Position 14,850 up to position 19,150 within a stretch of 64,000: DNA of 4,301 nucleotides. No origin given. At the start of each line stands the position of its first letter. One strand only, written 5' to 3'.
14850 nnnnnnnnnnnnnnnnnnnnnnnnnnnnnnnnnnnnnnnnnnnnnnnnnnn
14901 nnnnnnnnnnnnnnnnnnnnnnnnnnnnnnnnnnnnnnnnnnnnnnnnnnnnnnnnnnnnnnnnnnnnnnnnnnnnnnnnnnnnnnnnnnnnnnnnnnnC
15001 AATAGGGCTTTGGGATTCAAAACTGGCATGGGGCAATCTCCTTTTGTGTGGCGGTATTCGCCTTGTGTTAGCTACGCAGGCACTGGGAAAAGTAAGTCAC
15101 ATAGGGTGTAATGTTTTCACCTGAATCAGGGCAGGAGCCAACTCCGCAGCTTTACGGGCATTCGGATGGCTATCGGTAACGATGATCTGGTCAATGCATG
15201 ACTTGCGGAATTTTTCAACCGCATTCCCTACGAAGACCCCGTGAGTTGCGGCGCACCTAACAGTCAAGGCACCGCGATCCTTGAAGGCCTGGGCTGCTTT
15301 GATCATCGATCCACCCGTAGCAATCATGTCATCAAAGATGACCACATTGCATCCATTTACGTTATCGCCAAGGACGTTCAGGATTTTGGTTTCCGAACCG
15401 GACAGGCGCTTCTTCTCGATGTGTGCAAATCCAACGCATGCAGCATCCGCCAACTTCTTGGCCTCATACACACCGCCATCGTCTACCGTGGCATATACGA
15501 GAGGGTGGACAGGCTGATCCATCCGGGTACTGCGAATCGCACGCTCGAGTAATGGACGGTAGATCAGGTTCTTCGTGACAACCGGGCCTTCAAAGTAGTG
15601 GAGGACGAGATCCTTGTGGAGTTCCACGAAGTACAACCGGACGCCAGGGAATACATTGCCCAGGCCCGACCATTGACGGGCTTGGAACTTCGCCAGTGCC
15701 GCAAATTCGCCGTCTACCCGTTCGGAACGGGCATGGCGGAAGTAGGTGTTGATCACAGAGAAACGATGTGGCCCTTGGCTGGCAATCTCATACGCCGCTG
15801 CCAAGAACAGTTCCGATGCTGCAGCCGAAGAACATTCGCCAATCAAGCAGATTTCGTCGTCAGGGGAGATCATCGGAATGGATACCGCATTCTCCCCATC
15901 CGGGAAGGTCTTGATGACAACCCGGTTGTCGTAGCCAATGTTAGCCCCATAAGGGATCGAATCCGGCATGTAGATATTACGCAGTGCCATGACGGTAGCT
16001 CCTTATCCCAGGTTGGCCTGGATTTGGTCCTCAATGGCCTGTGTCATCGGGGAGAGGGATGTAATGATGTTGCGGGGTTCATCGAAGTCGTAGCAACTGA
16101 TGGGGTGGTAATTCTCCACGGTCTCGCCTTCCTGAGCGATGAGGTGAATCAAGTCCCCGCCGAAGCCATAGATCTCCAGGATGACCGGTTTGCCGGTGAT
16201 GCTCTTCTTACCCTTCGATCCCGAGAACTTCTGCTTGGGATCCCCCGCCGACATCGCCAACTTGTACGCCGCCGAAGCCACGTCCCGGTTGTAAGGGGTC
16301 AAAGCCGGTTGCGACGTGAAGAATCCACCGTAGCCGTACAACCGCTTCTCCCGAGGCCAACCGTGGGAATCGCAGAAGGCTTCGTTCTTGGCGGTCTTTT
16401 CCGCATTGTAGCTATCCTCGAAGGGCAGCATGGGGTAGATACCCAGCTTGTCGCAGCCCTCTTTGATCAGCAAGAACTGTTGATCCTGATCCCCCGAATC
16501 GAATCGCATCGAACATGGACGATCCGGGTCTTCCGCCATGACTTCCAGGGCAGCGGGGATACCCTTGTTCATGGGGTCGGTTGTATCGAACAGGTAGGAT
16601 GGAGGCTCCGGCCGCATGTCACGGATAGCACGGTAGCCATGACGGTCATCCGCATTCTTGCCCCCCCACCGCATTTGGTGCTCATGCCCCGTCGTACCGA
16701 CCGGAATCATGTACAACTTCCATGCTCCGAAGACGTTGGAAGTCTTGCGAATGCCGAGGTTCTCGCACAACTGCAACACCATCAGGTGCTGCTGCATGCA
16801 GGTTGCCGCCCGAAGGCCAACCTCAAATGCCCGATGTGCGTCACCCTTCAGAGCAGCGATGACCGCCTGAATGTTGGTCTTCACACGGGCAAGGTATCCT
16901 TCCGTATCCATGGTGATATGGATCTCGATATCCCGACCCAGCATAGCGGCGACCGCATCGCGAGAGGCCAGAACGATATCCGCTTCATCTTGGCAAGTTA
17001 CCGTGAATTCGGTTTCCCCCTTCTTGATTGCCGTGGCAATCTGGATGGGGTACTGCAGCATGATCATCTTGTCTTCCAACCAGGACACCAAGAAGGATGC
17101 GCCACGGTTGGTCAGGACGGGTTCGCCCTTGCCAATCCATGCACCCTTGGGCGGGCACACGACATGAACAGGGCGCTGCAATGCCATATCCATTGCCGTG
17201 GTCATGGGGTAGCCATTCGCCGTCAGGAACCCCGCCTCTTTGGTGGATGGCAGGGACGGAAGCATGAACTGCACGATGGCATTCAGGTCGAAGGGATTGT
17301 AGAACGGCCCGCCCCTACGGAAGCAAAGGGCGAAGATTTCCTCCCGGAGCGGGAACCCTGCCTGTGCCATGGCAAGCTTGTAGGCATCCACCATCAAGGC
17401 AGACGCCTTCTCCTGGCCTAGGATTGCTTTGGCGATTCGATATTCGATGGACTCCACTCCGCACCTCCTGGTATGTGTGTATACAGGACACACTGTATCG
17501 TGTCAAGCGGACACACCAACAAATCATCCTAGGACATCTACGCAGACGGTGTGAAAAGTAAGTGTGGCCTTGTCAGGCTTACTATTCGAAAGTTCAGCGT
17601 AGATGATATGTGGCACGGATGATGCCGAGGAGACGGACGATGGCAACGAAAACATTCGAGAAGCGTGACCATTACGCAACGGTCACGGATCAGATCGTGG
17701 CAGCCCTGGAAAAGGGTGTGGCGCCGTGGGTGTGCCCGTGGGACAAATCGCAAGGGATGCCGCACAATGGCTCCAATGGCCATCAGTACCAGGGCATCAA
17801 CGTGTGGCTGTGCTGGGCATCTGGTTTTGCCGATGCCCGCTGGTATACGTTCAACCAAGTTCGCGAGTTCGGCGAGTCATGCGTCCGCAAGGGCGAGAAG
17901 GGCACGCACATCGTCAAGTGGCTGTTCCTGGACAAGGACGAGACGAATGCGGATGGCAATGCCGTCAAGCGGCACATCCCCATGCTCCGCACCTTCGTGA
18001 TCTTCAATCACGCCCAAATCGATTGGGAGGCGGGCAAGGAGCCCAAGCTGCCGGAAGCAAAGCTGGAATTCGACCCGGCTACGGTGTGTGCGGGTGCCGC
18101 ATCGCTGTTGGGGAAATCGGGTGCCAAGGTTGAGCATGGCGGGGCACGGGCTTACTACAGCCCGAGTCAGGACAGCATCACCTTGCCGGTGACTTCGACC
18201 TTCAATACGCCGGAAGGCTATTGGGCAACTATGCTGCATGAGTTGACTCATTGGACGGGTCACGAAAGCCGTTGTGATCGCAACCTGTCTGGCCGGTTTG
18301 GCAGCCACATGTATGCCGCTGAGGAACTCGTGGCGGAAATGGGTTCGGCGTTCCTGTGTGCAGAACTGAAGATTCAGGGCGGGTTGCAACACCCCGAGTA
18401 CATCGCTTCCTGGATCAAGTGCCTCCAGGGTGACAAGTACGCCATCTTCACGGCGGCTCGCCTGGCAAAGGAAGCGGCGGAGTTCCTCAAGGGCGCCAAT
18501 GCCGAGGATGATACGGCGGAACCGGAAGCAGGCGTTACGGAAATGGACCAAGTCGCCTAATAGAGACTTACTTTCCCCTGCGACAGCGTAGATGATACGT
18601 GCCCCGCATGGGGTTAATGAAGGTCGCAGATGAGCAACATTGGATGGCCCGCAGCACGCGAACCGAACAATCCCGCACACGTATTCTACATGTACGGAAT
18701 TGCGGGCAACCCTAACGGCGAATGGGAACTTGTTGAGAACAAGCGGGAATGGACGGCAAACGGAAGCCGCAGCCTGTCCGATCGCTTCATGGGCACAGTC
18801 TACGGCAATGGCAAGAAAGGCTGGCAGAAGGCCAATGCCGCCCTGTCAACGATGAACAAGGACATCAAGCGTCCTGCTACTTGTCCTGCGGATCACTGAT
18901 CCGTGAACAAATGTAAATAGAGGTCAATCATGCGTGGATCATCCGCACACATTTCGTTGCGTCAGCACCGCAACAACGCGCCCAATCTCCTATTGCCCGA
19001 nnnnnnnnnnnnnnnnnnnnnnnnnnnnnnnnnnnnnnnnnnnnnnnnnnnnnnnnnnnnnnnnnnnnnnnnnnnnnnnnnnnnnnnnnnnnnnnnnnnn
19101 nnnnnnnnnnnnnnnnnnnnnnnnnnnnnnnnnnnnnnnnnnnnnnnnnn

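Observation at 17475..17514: Tandem NrtR-type operators before pncB-prs: an ADP-ribose-inducible switch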

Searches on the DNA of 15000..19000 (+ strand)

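Call 4: search_dna_similar(query=window:15000-19000:+, collection=phages, mode=near, max_rows=30)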
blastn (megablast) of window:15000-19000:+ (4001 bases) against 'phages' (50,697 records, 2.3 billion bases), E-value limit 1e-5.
No match.

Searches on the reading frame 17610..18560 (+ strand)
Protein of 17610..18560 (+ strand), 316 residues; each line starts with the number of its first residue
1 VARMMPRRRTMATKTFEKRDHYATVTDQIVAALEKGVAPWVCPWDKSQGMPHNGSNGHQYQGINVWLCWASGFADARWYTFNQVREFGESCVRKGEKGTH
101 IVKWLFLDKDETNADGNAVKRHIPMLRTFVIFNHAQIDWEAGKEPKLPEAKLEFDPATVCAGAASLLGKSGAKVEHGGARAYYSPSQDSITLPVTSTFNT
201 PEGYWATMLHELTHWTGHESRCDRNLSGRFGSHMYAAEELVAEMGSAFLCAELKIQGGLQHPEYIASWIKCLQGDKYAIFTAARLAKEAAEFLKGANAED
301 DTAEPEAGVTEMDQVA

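Call 5: search_protein_families(library=pfam, proteins=[window:17610-18560:+])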
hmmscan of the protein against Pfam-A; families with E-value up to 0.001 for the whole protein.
window:17610-18560:+ (316 aa): 2 families
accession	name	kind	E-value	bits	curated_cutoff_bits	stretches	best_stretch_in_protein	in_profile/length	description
PF18818.7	MPTase-PolyVal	-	1.1e-46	158.4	27.5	1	163-284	3-125/126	Zincin-like metallopeptidase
PF08401.16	ArdcN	-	3.5e-30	105.2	22.6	1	20-132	2-123/123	N-terminal domain of anti-restriction factor ArdC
